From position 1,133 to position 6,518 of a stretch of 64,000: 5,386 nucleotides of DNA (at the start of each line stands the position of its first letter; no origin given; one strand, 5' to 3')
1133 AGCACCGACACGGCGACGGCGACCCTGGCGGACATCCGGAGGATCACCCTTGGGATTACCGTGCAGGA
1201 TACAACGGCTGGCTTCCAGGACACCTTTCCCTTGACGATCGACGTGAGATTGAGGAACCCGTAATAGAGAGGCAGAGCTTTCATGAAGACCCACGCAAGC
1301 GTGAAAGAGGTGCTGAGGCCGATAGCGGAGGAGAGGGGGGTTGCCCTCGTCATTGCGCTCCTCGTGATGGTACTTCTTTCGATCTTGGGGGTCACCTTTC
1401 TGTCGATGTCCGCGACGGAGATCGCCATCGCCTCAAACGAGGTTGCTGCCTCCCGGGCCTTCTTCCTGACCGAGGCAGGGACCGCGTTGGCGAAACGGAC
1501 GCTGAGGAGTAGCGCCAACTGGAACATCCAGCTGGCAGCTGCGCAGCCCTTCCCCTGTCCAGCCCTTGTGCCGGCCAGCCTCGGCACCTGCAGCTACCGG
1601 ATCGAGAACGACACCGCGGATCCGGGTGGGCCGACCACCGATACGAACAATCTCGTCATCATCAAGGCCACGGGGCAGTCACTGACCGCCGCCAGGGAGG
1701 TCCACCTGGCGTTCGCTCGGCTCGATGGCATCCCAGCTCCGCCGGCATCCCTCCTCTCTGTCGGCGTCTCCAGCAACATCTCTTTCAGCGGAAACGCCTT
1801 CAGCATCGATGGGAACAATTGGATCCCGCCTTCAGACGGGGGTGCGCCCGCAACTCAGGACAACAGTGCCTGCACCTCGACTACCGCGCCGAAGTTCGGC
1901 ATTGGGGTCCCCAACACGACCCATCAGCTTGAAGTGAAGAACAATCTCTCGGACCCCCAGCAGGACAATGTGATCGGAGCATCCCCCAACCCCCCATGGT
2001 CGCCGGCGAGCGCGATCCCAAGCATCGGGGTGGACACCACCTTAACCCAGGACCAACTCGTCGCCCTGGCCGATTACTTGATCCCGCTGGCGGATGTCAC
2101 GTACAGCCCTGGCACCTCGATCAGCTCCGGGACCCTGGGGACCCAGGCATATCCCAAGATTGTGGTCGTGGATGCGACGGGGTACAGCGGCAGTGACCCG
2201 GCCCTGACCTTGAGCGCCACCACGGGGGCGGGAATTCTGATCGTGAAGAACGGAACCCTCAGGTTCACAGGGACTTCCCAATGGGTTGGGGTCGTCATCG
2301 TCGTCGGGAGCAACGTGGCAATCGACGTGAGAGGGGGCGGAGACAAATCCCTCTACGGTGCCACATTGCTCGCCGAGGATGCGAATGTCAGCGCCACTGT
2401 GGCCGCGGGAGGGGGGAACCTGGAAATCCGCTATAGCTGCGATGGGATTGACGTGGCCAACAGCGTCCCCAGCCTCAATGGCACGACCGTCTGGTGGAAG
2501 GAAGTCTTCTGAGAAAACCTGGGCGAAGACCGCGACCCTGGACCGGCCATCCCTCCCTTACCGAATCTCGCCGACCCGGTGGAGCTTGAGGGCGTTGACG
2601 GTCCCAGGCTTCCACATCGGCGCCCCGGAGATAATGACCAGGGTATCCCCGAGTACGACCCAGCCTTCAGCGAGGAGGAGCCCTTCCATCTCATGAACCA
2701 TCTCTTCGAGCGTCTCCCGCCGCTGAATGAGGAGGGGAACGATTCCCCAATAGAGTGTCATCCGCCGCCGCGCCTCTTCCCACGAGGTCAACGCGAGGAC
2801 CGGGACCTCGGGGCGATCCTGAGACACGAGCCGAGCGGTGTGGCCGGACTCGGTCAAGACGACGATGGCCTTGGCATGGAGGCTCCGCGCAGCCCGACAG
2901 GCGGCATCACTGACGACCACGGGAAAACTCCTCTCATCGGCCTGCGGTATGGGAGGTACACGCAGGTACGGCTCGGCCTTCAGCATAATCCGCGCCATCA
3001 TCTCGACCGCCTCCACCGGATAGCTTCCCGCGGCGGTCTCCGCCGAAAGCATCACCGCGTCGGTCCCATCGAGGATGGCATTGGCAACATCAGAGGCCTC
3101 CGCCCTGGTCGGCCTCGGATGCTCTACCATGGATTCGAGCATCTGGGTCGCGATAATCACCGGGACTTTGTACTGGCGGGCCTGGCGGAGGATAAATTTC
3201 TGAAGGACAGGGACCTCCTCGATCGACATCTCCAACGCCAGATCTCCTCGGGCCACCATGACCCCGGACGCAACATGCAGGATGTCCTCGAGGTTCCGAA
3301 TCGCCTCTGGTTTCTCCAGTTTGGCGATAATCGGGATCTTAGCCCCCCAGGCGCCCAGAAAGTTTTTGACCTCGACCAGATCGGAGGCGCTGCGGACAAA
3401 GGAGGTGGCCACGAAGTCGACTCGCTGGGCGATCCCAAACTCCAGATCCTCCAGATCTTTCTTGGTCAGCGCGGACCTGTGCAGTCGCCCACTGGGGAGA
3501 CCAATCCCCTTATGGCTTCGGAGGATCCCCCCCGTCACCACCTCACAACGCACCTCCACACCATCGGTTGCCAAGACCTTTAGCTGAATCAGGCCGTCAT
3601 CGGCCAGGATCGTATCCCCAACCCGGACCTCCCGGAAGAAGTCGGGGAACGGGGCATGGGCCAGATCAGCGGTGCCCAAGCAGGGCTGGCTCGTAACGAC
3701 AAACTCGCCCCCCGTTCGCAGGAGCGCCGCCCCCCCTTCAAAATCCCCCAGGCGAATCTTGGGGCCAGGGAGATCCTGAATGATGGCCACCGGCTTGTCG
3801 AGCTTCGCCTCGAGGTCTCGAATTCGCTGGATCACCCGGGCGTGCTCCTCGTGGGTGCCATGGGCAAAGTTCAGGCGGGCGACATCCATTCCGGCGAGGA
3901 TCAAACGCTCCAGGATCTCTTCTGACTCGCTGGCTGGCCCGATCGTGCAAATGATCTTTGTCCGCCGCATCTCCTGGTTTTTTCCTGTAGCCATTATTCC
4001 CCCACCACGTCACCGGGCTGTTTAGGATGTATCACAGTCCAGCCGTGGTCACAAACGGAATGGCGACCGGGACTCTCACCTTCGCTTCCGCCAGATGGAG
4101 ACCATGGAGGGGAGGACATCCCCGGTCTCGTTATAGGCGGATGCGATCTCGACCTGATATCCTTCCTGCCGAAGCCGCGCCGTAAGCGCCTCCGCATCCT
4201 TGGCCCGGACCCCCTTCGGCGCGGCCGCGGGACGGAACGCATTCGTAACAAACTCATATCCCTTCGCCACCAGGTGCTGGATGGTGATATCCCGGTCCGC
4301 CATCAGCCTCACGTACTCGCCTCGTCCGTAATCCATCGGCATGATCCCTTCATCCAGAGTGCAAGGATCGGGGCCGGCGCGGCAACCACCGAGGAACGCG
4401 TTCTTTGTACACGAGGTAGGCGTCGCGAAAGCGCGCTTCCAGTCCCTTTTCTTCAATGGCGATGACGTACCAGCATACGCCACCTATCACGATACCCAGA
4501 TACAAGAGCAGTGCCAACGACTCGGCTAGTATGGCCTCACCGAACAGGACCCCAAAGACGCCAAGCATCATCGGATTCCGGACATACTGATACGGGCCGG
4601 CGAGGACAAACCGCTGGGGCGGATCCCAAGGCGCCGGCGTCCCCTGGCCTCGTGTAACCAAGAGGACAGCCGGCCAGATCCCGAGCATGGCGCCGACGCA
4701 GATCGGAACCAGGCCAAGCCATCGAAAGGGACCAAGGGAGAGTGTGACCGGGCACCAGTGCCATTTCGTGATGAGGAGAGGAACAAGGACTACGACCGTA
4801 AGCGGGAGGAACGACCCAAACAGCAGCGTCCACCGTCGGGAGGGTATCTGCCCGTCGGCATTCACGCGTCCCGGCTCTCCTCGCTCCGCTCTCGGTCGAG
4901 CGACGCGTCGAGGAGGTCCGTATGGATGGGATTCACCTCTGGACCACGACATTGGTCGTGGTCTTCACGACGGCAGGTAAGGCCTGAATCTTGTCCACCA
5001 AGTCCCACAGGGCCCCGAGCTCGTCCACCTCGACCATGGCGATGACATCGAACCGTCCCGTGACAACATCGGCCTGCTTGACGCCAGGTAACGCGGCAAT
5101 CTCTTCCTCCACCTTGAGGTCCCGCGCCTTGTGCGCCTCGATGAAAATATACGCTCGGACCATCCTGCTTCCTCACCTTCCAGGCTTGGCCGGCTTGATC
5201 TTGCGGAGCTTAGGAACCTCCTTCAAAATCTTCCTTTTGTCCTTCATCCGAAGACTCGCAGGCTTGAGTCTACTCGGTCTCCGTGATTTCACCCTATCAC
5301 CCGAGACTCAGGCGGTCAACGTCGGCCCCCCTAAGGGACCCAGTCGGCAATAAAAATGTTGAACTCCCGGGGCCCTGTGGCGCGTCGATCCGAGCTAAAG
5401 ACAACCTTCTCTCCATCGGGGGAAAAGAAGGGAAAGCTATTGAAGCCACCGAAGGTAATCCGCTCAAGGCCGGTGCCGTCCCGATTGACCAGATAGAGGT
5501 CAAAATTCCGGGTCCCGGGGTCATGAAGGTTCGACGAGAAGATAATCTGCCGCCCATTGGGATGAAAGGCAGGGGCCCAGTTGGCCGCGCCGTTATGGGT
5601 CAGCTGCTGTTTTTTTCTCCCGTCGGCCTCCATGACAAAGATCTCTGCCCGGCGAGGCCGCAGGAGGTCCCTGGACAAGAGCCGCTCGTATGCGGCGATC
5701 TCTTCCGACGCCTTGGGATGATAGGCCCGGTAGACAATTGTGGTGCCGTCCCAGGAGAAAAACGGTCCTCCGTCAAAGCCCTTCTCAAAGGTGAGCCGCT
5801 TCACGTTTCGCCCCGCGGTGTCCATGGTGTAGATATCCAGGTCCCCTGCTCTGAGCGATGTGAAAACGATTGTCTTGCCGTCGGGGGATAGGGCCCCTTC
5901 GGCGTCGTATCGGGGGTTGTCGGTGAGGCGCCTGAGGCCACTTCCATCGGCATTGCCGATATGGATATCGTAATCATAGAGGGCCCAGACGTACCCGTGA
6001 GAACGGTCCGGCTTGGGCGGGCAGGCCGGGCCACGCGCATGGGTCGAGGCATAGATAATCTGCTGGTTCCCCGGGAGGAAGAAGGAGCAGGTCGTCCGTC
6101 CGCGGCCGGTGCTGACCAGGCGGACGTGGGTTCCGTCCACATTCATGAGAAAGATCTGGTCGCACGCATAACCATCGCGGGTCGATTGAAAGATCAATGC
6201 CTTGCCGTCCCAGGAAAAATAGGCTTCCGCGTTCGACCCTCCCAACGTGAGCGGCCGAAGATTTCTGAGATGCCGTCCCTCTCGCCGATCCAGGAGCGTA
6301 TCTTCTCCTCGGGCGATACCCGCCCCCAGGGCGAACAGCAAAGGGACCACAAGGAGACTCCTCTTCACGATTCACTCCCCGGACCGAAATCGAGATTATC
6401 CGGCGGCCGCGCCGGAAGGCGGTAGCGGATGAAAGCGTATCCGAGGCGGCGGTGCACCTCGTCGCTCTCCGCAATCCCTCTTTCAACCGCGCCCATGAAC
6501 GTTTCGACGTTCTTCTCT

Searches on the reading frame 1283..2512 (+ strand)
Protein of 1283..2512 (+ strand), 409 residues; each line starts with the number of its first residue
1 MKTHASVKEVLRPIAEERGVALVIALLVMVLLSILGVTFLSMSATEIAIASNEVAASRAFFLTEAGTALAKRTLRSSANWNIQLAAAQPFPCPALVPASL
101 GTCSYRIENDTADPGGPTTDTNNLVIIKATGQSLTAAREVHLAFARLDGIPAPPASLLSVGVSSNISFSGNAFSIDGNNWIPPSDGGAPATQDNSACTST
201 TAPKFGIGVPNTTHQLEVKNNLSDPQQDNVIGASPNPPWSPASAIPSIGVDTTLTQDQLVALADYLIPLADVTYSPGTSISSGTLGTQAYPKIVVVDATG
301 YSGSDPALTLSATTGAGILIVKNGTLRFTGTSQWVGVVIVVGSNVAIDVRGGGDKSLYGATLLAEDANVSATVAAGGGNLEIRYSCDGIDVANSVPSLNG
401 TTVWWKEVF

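Call 39: search_protein_families(library=pfam, proteins=[window:1283-2512:+], max_evalue=0.00001)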
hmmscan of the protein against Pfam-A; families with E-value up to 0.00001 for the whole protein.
window:1283-2512:+ (409 aa): 1 family
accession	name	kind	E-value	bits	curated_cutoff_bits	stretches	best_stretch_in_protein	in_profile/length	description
PF14341.11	PilX_N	-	1.1e-06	29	25.5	1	18-67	1-50/51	PilX N-terminal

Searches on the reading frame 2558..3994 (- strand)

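Call 39: search_protein_families(library=pfam, proteins=[window:2558-3994:-], max_evalue=0.00001)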
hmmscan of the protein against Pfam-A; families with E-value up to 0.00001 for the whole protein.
window:2558-3994:- (478 aa): 2 families
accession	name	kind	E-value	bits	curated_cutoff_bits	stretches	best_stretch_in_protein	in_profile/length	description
PF00224.27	PK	-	1.6e-113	379.5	30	1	9-330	1-328/328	Pyruvate kinase, barrel domain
PF02887.21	PK_C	-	1e-31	109.8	28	1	361-472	3-114/114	Pyruvate kinase, alpha/beta domain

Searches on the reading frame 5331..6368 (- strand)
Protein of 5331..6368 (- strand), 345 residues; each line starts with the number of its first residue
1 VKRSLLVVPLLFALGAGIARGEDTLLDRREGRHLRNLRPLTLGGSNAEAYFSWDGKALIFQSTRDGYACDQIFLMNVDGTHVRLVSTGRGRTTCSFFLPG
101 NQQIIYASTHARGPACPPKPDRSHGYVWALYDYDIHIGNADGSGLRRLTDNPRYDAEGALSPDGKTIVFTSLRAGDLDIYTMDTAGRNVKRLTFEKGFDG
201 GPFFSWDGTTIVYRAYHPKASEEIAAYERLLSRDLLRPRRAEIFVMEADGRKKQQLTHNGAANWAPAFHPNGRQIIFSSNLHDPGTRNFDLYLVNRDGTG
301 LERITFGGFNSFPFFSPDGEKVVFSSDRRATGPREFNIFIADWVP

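Call 39: search_protein_families(library=pfam, proteins=[window:5331-6368:-], max_evalue=0.00001)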
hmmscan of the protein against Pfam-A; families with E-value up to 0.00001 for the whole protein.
window:5331-6368:- (345 aa): 1 family
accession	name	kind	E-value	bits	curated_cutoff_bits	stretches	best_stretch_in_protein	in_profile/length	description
PF07676.18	PD40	-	5.3e-37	125.4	20.9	2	145-180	1-37/38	WD40-like Beta Propeller Repeat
